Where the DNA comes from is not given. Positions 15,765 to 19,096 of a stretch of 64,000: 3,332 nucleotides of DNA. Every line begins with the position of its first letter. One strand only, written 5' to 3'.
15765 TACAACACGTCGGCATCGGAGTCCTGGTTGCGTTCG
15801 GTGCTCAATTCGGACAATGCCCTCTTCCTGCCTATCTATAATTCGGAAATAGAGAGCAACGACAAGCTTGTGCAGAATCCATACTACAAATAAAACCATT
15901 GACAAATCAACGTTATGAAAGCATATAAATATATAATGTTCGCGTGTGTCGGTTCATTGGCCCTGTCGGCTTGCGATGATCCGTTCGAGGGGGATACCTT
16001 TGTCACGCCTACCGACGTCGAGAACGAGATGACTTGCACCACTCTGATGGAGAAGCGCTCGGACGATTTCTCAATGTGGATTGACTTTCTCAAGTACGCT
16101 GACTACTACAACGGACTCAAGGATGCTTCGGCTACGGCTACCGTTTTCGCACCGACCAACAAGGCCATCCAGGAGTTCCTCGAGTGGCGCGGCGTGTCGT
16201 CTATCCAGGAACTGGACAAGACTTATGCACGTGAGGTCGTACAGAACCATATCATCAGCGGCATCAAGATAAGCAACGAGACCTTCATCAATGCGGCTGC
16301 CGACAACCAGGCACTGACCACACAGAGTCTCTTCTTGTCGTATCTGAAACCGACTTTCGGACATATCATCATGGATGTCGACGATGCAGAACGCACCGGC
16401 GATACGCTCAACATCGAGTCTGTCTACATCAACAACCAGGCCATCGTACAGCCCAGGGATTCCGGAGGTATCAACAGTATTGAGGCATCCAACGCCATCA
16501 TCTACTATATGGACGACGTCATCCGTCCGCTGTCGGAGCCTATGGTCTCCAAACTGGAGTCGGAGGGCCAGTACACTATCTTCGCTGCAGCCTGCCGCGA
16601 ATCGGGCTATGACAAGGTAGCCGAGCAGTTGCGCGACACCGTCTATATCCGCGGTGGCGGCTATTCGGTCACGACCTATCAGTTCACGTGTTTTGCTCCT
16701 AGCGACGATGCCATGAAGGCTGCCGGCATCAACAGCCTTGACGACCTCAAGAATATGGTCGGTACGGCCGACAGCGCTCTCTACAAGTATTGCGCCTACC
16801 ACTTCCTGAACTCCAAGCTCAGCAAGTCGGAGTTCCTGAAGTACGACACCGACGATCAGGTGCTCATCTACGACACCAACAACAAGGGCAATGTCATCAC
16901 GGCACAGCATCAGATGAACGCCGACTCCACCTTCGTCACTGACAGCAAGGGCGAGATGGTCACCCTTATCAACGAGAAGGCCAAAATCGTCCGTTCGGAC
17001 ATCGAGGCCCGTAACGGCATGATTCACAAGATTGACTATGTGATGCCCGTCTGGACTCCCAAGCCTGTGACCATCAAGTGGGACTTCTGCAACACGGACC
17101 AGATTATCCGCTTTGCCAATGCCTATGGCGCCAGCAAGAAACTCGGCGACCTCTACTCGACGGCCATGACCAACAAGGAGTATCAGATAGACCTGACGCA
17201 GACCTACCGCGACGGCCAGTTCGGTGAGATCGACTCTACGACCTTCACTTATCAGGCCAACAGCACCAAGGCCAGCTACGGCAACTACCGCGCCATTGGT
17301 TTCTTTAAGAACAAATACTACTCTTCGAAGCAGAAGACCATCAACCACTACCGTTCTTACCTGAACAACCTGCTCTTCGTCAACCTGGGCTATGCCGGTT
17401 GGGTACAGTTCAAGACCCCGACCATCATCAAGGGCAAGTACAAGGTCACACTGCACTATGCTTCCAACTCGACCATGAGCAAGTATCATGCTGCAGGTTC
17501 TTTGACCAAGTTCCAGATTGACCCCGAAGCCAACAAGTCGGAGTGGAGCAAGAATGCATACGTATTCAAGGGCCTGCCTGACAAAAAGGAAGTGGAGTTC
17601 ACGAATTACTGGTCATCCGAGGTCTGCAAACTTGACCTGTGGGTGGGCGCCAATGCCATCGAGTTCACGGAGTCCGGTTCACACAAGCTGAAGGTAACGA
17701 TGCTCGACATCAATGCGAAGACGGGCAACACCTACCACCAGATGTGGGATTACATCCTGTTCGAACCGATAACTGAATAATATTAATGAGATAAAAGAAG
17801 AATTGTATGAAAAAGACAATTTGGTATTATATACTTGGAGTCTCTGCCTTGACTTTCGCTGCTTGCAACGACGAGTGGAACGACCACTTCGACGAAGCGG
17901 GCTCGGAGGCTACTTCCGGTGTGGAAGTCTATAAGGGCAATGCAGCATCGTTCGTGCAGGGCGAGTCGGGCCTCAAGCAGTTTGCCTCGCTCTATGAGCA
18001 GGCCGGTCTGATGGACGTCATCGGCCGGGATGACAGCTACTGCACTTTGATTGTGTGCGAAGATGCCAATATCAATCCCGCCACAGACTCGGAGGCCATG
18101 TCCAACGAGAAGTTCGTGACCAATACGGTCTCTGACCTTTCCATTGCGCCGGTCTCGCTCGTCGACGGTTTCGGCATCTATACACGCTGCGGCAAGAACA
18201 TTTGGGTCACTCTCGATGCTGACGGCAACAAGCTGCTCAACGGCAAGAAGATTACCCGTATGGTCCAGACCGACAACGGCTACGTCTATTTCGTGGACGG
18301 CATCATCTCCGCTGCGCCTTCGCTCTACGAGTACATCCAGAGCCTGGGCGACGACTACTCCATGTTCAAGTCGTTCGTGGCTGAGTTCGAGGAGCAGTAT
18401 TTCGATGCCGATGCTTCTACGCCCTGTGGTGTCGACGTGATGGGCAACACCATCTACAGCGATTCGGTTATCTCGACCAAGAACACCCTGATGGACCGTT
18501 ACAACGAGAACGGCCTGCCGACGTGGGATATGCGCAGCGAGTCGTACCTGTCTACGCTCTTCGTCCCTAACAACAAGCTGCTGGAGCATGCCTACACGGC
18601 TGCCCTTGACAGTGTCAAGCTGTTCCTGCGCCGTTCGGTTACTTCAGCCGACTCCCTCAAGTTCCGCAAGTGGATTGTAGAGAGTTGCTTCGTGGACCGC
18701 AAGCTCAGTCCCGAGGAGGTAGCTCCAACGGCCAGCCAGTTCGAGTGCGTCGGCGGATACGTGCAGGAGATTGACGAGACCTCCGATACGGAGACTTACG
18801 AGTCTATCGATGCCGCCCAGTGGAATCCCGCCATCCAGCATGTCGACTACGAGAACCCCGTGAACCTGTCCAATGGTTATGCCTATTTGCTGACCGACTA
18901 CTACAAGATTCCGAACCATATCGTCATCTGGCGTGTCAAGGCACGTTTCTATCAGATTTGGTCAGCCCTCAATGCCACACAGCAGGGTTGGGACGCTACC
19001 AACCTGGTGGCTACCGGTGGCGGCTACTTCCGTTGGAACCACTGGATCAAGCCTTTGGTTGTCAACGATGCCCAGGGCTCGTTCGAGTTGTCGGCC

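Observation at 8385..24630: Seven-gene tandem SusC/SusD locus in which every accessory gene is a fasciclin (FAS1)-domain lipoprotein, with no CAZyme or regulator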

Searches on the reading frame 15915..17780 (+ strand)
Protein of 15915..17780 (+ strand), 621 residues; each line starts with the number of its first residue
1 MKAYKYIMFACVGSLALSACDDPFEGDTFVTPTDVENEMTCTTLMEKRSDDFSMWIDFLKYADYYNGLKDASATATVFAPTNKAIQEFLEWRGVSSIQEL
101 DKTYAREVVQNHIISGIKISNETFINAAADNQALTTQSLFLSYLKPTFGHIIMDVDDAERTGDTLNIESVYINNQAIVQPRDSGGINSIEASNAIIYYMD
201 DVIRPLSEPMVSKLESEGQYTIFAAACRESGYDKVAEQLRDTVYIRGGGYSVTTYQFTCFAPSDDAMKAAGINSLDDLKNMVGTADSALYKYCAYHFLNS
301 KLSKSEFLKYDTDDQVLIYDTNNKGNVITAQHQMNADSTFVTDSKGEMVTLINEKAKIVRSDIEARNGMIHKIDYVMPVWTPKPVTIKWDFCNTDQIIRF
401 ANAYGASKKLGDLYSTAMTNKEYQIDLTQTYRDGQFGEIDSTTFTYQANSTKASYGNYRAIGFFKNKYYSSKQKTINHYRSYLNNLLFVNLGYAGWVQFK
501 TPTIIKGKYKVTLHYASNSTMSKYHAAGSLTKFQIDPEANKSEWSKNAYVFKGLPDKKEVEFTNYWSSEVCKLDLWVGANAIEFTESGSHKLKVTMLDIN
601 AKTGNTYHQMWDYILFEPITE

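Call 3: search_protein_families(library=pfam, proteins=[window:15915-17780:+], max_evalue=0.01)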
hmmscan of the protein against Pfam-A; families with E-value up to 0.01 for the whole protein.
window:15915-17780:+ (621 aa): 2 families
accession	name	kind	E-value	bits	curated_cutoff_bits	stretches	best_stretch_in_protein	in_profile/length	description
PF02469.27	Fasciclin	-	1.4e-25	90.3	22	2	220-377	3-121/123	Fasciclin domain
PF17133.9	DUF5108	-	8.8e-25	88.1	27.4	1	390-619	2-226/226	Domain of unknown function (DUF5108)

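Call 5: search_protein_families(library=ncbifam, proteins=[window:15915-17780:+], max_evalue=0.01)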
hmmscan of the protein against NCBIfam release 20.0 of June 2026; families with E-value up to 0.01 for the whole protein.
window:15915-17780:+ (621 aa): 0 families

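Call 8: search_solved_structures(query=window:15915-17780:+, max_evalue=1)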
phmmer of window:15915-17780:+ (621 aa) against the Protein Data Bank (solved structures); distinct sequences matched with E-value up to 1: 10.
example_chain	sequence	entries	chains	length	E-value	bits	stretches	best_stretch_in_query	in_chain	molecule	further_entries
5nv6_A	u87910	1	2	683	0.00011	24.1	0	339-377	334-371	Transforming growth factor-beta-induced protein ig-h3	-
7asg_A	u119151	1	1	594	0.00015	23.7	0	339-377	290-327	Transforming growth factor-beta-induced protein ig-h3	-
7as7_A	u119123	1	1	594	0.00023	23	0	339-377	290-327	Transforming growth factor-beta-induced protein ig-h3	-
7asc_A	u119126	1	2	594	0.00052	21.8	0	339-377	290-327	Transforming growth factor-beta-induced protein ig-h3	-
1o70_A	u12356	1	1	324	0.00072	21.4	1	256-377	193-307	FASCICLIN I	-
6tjv_Q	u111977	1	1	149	0.52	11.9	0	354-377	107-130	Tll0220 protein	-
5y6p_A1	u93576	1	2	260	0.59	11.8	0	68-116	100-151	LRC6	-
2mxa_A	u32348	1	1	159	0.63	11.7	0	354-377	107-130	NDH-1 complex sensory subunit CupS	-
5bjy_A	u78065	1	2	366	0.75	11.4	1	386-426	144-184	WlaL protein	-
5wt7_A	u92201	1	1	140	0.95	11.1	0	47-137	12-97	Periostin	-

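Call 59: find_homologous_proteins(query=window:15915-17780:+, max_evalue=0.001)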
Query window:15915-17780:+ (621 aa): 144 proteins with E <= 0.001 among 8000 candidates; the best 120 are listed.
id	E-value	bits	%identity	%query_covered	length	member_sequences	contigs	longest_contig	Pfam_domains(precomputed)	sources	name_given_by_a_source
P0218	0.0e+0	1396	98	100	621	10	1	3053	PF02469.28,PF17133.10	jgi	jgi:uncharacterized surface protein with fasciclin (FAS1) repeats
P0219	4.9e-276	935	66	100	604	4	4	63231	PF02469.28,PF17133.10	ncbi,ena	-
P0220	7.8e-272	921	66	100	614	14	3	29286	PF02469.28,PF17133.10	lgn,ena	-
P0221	1.8e-249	847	61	97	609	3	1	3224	PF02469.28,PF17133.10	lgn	-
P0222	1.5e-248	844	62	98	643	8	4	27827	PF02469.28,PF17133.10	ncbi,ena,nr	ncbi:MAG: DUF5108 domain-containing protein [Bacteroidaceae bacterium]|nr:DUF5108 domain-containing 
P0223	3.9e-248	843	60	100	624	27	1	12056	PF02469.28,PF17133.10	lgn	-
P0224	1.8e-247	841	60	100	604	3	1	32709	PF02469.28,PF17133.10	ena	-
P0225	3.1e-246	837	60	97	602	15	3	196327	PF02469.28,PF17133.10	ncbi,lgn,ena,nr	ncbi:MAG: DUF5108 domain-containing protein [Bacteroidales bacterium]|nr:DUF5108 domain-containing p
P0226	6.6e-246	836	61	97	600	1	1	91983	PF02469.28,PF17133.10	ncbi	-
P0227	1.0e-245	835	60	99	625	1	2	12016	PF02469.28,PF17133.10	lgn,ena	-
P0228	2.1e-245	834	60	99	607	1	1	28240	PF02469.28,PF17133.10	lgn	-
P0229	2.2e-245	834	59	99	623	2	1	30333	PF02469.28,PF17133.10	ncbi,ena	-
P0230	4.2e-245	833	59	100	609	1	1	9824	PF02469.28,PF17133.10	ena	-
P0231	5.8e-245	832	61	99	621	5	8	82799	PF02469.28,PF17133.10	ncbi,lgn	-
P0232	1.3e-244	831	59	99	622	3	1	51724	PF02469.28,PF17133.10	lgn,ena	-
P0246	3.5e-242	823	60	99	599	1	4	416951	PF02469.28,PF17133.10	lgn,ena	-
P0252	1.7e-240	818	60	98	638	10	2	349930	PF02469.28,PF17133.10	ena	-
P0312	2.9e-140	487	43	98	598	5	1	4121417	PF02469.28,PF17133.10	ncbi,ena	-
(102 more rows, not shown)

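Call 63: find_encoding_contigs(protein=P0312, flank=10000, max_places=1)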
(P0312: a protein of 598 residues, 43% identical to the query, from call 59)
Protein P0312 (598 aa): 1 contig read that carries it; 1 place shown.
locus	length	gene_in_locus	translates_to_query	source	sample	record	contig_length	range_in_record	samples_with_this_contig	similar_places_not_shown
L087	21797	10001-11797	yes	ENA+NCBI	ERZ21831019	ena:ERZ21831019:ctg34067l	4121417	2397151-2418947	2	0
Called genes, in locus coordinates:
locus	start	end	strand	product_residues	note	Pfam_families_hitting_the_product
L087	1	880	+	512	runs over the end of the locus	PF00370:FGGY_N, PF02782:FGGY_C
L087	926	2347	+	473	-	PF02952:Fucose_iso_C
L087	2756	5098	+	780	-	PF02469:Fasciclin (faint)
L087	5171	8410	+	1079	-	PF13620:CarboxypepD_reg (weak), PF13715:CarbopepD_reg_2, PF07715:Plug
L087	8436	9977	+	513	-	PF14322:SusD-like_3, PF07980:SusD_RagB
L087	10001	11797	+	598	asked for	PF02469:Fasciclin, PF17133:DUF5108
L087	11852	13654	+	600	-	-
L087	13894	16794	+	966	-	PF07715:Plug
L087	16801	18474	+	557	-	-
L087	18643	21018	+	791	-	PF18998:Flg_new_2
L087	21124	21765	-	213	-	PF16011:CBM9_2, PF06452:CBM9_1 (faint)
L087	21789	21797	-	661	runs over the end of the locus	PF01182:Glucosamine_iso, PF02585:PIG-L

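Call 64: find_encoding_contigs(protein=P0246, flank=10000, max_places=1)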
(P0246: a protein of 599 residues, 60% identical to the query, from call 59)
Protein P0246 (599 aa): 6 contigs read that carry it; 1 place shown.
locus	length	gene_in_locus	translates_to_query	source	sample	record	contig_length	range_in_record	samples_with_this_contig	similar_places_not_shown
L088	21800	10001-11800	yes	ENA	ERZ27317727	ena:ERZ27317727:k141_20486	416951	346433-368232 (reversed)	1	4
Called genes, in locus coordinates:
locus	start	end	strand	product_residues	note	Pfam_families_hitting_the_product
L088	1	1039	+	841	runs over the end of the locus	PF07632:Sde182_NH-like, PF21027:Sde0182_C, PF07470:Glyco_hydro_88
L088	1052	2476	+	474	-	PF07632:Sde182_NH-like, PF21027:Sde0182_C (weak)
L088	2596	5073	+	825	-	PF02469:Fasciclin (faint)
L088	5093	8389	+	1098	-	PF13620:CarboxypepD_reg (weak), PF13715:CarbopepD_reg_2, PF07715:Plug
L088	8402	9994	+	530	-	PF14322:SusD-like_3, PF07980:SusD_RagB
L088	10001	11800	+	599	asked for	PF02469:Fasciclin, PF17133:DUF5108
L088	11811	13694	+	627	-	-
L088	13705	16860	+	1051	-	PF13620:CarboxypepD_reg (weak), PF13715:CarbopepD_reg_2 (weak), PF07715:Plug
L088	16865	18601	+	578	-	-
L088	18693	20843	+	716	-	-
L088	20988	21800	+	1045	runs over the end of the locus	PF05547:Peptidase_M6, PF13620:CarboxypepD_reg (faint), PF02368:Big_2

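Call 65: find_encoding_contigs(protein=P0252, flank=10000, max_places=1)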
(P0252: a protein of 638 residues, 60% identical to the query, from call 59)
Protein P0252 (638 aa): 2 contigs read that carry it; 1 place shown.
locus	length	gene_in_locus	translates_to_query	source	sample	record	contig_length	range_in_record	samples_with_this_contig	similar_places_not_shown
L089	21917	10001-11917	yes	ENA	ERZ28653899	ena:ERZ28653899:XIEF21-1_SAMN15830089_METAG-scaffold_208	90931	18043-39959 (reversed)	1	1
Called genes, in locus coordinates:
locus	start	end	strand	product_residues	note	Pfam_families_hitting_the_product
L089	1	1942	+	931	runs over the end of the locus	PF00404:Dockerin_1 (weak), PF00388:PI-PLC-X (faint)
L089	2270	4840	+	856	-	PF02469:Fasciclin (faint)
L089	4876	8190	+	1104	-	PF13620:CarboxypepD_reg (weak), PF13715:CarbopepD_reg_2, PF07715:Plug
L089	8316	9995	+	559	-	PF14322:SusD-like_3, PF07980:SusD_RagB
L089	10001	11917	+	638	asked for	PF02469:Fasciclin, PF17133:DUF5108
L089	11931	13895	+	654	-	-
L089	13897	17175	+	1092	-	PF07715:Plug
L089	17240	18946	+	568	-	-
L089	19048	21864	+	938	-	PF18998:Flg_new_2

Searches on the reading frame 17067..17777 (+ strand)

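Call 94: search_protein_families(library=pfam, proteins=[window:17067-17777:+], max_evalue=10)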
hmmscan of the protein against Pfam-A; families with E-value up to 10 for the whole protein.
window:17067-17777:+ (237 aa): 2 families
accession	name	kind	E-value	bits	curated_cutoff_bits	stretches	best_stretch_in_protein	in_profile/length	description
PF17133.9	DUF5108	-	7.7e-26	91.6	27.4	1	6-235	2-226/226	Domain of unknown function (DUF5108)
PF04862.18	DUF642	-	0.043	14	27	1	84-181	39-139/157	Protein of unknown function (DUF642)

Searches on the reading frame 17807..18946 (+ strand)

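Call 94: search_protein_families(library=pfam, proteins=[window:17807-18946:+], max_evalue=10)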
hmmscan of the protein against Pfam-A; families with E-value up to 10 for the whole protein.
window:17807-18946:+ (380 aa): 1 family
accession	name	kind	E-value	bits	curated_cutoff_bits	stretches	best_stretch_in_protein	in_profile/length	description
PF02469.27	Fasciclin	-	0.0037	17.9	22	1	55-167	2-121/123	Fasciclin domain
